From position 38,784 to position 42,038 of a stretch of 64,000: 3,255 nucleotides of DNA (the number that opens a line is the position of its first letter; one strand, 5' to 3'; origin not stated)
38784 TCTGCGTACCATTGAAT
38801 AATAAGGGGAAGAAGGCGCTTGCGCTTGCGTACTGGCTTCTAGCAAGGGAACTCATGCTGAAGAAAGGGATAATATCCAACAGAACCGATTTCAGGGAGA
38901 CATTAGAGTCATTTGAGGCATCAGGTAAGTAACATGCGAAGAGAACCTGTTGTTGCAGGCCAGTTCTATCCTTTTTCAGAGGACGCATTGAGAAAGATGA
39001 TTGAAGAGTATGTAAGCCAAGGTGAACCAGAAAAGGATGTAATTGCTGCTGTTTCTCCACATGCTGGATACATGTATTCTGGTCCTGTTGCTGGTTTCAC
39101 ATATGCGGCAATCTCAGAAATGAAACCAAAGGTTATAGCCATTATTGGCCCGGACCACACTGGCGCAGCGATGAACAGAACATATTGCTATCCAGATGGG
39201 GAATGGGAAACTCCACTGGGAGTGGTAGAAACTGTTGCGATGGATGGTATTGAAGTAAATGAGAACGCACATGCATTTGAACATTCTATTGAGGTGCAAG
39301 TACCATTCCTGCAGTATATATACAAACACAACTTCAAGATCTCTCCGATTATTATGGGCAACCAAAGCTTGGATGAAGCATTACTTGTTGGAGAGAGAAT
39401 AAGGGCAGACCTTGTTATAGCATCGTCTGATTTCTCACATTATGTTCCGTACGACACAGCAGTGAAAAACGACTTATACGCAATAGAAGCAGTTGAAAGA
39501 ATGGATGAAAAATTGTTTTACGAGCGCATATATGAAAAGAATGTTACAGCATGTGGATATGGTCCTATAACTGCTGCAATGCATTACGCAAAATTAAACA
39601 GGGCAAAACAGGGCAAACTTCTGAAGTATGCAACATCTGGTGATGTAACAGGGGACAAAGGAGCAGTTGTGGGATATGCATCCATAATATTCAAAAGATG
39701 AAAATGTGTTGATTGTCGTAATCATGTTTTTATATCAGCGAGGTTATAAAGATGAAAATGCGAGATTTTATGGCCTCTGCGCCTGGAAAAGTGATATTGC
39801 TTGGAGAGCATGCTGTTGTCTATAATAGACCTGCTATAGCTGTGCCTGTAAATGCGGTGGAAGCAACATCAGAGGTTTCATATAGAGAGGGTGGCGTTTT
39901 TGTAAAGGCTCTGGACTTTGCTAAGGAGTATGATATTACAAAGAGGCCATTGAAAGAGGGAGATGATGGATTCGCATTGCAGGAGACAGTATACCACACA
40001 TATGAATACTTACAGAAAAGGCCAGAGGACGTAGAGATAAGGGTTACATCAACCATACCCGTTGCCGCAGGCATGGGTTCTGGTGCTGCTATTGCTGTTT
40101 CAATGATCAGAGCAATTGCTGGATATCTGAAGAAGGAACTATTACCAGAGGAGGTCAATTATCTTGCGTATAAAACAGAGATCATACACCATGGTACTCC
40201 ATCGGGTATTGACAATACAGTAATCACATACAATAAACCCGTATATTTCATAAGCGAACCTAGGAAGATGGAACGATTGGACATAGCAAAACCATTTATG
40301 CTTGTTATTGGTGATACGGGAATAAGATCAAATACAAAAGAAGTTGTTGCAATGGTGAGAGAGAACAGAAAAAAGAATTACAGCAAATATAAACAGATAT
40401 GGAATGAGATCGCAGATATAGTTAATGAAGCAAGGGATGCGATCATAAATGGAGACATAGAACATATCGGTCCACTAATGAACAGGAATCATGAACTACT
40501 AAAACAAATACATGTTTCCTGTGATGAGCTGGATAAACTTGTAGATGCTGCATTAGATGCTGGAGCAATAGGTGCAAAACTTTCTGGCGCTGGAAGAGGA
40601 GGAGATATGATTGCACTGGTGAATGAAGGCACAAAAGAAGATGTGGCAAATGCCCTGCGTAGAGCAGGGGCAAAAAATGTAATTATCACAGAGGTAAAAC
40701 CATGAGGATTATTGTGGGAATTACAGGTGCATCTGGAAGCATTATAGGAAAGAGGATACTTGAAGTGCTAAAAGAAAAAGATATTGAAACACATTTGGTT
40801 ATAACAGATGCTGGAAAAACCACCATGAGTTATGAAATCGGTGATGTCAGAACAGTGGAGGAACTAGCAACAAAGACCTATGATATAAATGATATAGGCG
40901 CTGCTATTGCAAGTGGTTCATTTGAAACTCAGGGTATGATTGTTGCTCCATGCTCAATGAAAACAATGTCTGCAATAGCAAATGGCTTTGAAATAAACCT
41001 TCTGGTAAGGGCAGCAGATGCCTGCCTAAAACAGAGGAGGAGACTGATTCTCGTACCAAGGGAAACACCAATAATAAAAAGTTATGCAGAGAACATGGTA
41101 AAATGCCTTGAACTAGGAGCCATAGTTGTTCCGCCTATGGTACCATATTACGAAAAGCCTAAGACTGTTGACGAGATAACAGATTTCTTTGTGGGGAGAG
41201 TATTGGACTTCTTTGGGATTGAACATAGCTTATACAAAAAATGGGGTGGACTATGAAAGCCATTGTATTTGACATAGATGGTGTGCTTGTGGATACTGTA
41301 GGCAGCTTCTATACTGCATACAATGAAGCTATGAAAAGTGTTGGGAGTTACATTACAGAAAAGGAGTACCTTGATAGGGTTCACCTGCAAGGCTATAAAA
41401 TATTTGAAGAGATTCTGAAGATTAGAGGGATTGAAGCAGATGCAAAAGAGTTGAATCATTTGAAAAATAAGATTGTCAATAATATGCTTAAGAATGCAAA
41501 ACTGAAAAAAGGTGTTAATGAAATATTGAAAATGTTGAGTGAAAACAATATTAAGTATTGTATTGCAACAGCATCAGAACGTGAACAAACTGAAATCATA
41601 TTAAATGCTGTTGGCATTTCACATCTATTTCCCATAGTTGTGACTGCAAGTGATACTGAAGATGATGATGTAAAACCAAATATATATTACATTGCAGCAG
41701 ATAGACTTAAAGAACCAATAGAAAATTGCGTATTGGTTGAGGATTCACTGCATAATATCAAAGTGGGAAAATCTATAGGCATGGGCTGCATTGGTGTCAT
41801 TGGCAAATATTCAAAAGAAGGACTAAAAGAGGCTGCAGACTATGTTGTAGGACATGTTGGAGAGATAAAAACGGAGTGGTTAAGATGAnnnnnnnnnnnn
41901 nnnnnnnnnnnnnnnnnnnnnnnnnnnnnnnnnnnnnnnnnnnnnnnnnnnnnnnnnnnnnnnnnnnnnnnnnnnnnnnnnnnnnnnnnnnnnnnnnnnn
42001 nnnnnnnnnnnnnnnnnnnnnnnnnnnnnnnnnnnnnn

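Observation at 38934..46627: Archaeal-type mevalonate cluster with AcnX (phosphomevalonate dehydratase) and UbiX, interleaved with HAD and CYTH genes; no UbiD-like decarboxylase in the window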

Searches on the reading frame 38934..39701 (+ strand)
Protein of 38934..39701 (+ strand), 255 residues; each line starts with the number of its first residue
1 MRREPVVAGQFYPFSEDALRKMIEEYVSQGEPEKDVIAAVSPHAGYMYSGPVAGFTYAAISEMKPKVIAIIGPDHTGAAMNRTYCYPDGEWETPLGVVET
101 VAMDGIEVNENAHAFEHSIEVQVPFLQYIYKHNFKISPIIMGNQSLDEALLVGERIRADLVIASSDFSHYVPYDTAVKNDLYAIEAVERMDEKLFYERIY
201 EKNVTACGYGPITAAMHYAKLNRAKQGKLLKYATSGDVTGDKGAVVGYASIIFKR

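Call 3: search_protein_families(library=pfam, proteins=[window:38934-39701:+], max_evalue=0.01)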
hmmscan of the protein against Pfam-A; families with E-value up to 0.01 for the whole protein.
window:38934-39701:+ (255 aa): 1 family
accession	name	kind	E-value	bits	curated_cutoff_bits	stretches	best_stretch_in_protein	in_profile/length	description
PF01875.22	Memo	-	4.1e-66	223.4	27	1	4-251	1-268/269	Memo-like protein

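Call 4: search_protein_families(library=ncbifam, proteins=[window:38934-39701:+], max_evalue=0.01)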
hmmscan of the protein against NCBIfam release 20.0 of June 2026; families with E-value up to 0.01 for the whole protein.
window:38934-39701:+ (255 aa): 2 families
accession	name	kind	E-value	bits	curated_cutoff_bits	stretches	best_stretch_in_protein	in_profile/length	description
NF001987.0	PRK00782.1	equivalog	1e-83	280.7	295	1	1-254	1-266/267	MEMO1 family protein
TIGR04336.1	AmmeMemoSam_B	hypoth_equivalog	1.6e-81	273.5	26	1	3-253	1-270/270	AmmeMemoRadiSam system protein B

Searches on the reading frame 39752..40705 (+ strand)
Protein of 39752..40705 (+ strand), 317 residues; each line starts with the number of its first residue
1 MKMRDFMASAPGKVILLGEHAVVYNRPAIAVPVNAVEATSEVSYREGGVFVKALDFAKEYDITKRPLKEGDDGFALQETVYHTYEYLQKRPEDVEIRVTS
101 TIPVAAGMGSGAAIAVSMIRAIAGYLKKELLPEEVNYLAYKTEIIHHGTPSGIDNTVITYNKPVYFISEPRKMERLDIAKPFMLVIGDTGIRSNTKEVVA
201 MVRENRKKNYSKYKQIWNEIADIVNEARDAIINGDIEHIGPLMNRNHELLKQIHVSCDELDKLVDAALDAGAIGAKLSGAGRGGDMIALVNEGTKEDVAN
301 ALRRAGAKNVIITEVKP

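Call 3: search_protein_families(library=pfam, proteins=[window:39752-40705:+], max_evalue=0.01)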
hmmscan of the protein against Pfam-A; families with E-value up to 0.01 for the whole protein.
window:39752-40705:+ (317 aa): 3 families
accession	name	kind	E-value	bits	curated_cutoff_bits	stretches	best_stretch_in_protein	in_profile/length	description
PF00288.32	GHMP_kinases_N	-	8.8e-17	61.5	22.3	1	79-159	2-83/87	GHMP kinases N terminal domain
PF08544.19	GHMP_kinases_C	-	6.5e-16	58.9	21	1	228-307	2-84/85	GHMP kinases C terminal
PF05130.17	FlgN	-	0.00049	21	30.5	1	208-268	8-68/147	FlgN protein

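Call 4: search_protein_families(library=ncbifam, proteins=[window:39752-40705:+], max_evalue=0.01)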
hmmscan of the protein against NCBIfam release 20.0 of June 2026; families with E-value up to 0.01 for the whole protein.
window:39752-40705:+ (317 aa): 22 families
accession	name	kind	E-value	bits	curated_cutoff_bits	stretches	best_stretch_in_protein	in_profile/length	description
TIGR00549.1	mevalon_kin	equivalog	9.7e-80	268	163.05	1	10-289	1-276/276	mevalonate kinase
NF003036.0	PRK03926.1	equivalog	3.8e-65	219.9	403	1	7-312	3-289/302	mevalonate kinase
NF003006.0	PRK03817.1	equivalog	3.5e-31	108.4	443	2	183-305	209-328/352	galactokinase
TIGR00131.1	gal_kin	equivalog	1.2e-18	67.2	226.65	2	213-302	272-362/388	galactokinase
NF003705.0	PRK05322.1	equivalog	1.5e-16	60.1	385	1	224-303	281-362/388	galactokinase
NF001816.0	PRK00555.1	equivalog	1.1e-15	57.5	509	1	223-306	256-340/363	galactokinase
NF049969.1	GlMnHpPKinHddA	equivalog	1.5e-15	57.5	600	1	75-307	78-321/338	D-glycero-D-manno-heptose 7-phosphate kinase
NF002288.1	PRK01212.1-4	equivalog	1.6e-14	53.7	194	1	86-307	70-283/303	homoserine kinase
TIGR01220.1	Pmev_kin_Gr_pos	equivalog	5.6e-14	52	165.7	1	172-308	206-348/358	phosphomevalonate kinase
NF003472.0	PRK05101.1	equivalog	6.6e-14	51.6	499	2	209-305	261-359/382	galactokinase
NF040957.1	Arch_PMK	equivalog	6.1e-12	45.7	500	1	7-306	1-301/316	phosphomevalonate kinase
NF002870.0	PRK03188.1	equivalog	2e-10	39.8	286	2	88-139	88-139/310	4-(cytidine 5'-diphospho)-2-C-methyl-D-erythritol kinase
TIGR01920.1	Shik_kin_archae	equivalog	9.5e-09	35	126.85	1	79-134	55-110/266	shikimate kinase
NF009948.0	PRK13412.1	equivalog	1.4e-08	33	721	1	188-287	832-932/974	bifunctional fucokinase/fucose-1-phosphate guanylyltransferase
TIGR00191.1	thrB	equivalog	4.1e-08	32.4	168.25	1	77-141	64-128/304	homoserine kinase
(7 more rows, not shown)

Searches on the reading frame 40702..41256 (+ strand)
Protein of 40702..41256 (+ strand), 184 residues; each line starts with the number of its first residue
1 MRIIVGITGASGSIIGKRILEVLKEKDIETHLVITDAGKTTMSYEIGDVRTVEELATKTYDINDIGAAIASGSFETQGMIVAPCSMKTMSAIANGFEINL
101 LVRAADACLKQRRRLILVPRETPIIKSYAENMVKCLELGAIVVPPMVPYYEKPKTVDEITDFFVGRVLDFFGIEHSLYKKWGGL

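Call 3: search_protein_families(library=pfam, proteins=[window:40702-41256:+], max_evalue=0.01)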
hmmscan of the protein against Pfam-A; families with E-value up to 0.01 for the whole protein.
window:40702-41256:+ (184 aa): 1 family
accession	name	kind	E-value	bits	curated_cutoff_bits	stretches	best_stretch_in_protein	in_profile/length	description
PF02441.25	Flavoprotein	-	1.2e-42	145.7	22.7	1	1-170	1-161/162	Flavoprotein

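Call 4: search_protein_families(library=ncbifam, proteins=[window:40702-41256:+], max_evalue=0.01)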
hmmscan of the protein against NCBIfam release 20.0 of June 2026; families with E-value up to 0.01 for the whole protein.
window:40702-41256:+ (184 aa): 7 families
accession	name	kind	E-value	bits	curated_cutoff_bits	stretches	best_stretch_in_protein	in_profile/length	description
TIGR00421.1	ubiX_pad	subfamily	1.4e-70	236.7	108.9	1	2-181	1-181/181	UbiX family flavin prenyltransferase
NF004685.0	PRK06029.1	subfamily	4.4e-69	232.3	188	1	1-183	2-186/187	UbiX family flavin prenyltransferase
NF041206.1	VdcB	exception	1.1e-67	227.3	290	1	2-183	1-184/184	non-oxidative hydroxyarylic acid decarboxylases subunit B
NF041218.1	BagM_FevK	exception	4.6e-58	196.1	420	1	1-184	1-186/215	bagremycin/ferroverdin biosynthesis UbiX family decarboxylase BagM/FevK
TIGR02852.1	spore_dpaB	equivalog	0.00015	21.2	229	1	20-122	21-126/187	dipicolinate synthase subunit B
NF006161.0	PRK08305.1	equivalog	0.0013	18.4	156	1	50-119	59-128/196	dipicolinate synthase subunit B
TIGR00521.1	coaBC_dfp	equivalog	0.007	15.5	219.7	1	1-109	4-113/392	bifunctional phosphopantothenoylcysteine decarboxylase/phosphopantothenate--cysteine ligase CoaBC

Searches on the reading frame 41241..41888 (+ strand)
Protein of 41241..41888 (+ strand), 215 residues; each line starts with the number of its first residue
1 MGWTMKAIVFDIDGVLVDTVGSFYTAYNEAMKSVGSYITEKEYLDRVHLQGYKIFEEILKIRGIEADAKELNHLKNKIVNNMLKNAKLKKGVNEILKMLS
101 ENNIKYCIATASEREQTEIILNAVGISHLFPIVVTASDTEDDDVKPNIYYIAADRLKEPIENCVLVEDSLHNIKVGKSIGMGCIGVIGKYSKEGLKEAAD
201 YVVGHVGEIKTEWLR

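Call 3: search_protein_families(library=pfam, proteins=[window:41241-41888:+], max_evalue=0.01)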
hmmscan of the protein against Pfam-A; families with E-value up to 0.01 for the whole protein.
window:41241-41888:+ (215 aa): 5 families
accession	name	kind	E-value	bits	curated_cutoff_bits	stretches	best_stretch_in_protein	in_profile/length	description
PF13419.12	HAD_2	-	1.8e-28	100.3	23.8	1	8-186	1-178/178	Haloacid dehalogenase-like hydrolase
PF00702.32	Hydrolase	-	2.1e-24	87.4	26.4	1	5-180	1-191/191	haloacid dehalogenase-like hydrolase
PF13242.12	Hydrolase_like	-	0.00024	21.4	22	1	145-208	4-74/75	HAD-hyrolase-like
PF12710.13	HAD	-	0.00076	20.4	27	1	8-130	1-128/189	haloacid dehalogenase-like hydrolase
PF01248.31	Ribosomal_L7Ae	-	0.0066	16.5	22.1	0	79-116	7-44/95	Ribosomal protein L7Ae/L30e/S12e/Gadd45 family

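Call 4: search_protein_families(library=ncbifam, proteins=[window:41241-41888:+], max_evalue=0.01)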
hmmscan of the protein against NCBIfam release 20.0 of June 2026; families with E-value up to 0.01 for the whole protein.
window:41241-41888:+ (215 aa): 37 families (the best 25 are shown)
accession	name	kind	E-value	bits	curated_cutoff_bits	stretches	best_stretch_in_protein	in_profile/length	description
TIGR02009.1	PGMB-YQAB-SF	subfamily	2.2e-27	96.5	153.35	1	5-186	1-186/186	beta-phosphoglucomutase family hydrolase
TIGR01990.1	bPGM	equivalog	9.1e-23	81.2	189.4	1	5-186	1-186/187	beta-phosphoglucomutase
NF008087.0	PRK10826.1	equivalog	5.5e-19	68.7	191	1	5-186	7-191/222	hexitol phosphatase HxpB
NF008000.0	PRK10725.1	equivalog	5.7e-17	62.4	215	1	6-186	6-185/188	fructose-1-phosphate/6-phosphogluconate phosphatase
TIGR02253.1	CTE7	subfamily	1.3e-15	57.8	169.75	1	5-209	2-220/221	TIGR02253 family HAD-type hydrolase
TIGR01449.2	PGP_bact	equivalog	2.1e-15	56.9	180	1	8-197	1-196/213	phosphoglycolate phosphatase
NF009695.0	PRK13222.1-2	equivalog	2.8e-15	56.4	225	1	4-209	5-218/226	phosphoglycolate phosphatase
NF009804.0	PRK13288.1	equivalog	5.3e-15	55.5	218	1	5-187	3-182/215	pyrophosphatase PpaX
TIGR01454.1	AHBA_synth_RP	hypoth_equivalog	1.1e-14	54.6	246.65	1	8-191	1-179/205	AHBA synthesis associated protein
NF007854.0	PRK10563.1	equivalog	2.9e-14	53.3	211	1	5-182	4-181/221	6-phosphogluconate phosphatase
NF046057.1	bifunc_MtlD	equivalog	2.6e-13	49.3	800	1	5-175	7-180/683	bifunctional mannitol-1-phosphate dehydrogenase/phosphatase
NF053653.1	InDiPhoBT2121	equivalog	1e-12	48.1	245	1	5-213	1-215/216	inorganic diphosphatase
NF009697.0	PRK13222.1-4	equivalog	1.2e-12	47.7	327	1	5-190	7-197/232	phosphoglycolate phosphatase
TIGR01422.2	phosphonatase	equivalog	1.5e-12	47.3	220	1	6-198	2-211/251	phosphonoacetaldehyde hydrolase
TIGR01509.1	HAD-SF-IA-v3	subfamily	9.3e-12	45.4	29.4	1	63-186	40-154/154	HAD-IA family hydrolase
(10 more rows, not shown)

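Call 59: search_solved_structures(query=window:41253-41885:+, max_evalue=0.00001)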
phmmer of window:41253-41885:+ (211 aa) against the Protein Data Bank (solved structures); distinct sequences matched with E-value up to 0.00001: 38.
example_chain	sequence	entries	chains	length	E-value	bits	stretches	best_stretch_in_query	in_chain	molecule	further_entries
3kbb_A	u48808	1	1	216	8.3e-17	64.8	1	1-185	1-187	Phosphorylated carbohydrates phosphatase TM_1254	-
4gib_A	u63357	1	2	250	8e-13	51.8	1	2-210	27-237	Beta-phosphoglucomutase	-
3s6j_A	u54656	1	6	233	4.6e-11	46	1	3-183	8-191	Hydrolase, haloacid dehalogenase-like family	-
3nas_A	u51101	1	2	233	1e-10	44.9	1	1-184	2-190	beta-phosphoglucomutase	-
4uar_A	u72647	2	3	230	1.2e-10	44.7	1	2-198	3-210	Protein CbbY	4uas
6w04_A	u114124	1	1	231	4.3e-10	42.9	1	1-187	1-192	HAD hydrolase, family IA, variant 3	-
4uat_A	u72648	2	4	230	5.9e-10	42.4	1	2-198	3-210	Protein CbbY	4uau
7ocn_A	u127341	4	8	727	1.7e-09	40.9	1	4-170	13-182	HAD hydrolase, family IA, variant 3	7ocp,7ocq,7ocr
7oct_A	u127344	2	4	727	1.9e-09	40.8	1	4-170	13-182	HAD hydrolase, family IA, variant 3 | Mannitol-1-phosphate dehydrogenase/phosphatase MtlD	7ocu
4uav_A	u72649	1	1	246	2.1e-09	40.6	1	3-204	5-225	Haloacid dehalogenase-like hydrolase domain-containing protein At3g48420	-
6ydj_A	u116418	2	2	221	3e-09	40.1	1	2-182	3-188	Beta-phosphoglucomutase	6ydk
6hdi_A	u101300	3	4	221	3.7e-09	39.8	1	2-182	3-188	Beta-phosphoglucomutase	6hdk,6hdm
2fdr_A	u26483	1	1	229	4.5e-09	39.5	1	3-185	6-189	conserved hypothetical protein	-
6hdh_A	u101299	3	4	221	5.6e-09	39.2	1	2-182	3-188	Beta-phosphoglucomutase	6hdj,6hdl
1lvh_A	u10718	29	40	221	5.7e-09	39.2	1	2-182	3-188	beta-phosphoglucomutase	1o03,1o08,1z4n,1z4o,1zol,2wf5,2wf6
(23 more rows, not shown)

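Call 60: find_related_loci(query=window:41253-41885:+, collection=metagenome_contigs, flank=8000)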
Query window:41253-41885:+ (211 aa) in metagenome_contigs; peptide patterns used: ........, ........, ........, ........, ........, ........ (x = any residue, [..] = any of these).
311 stretches matched a pattern, but none encodes a relative of the query by tblastn (E <= 1e-3).
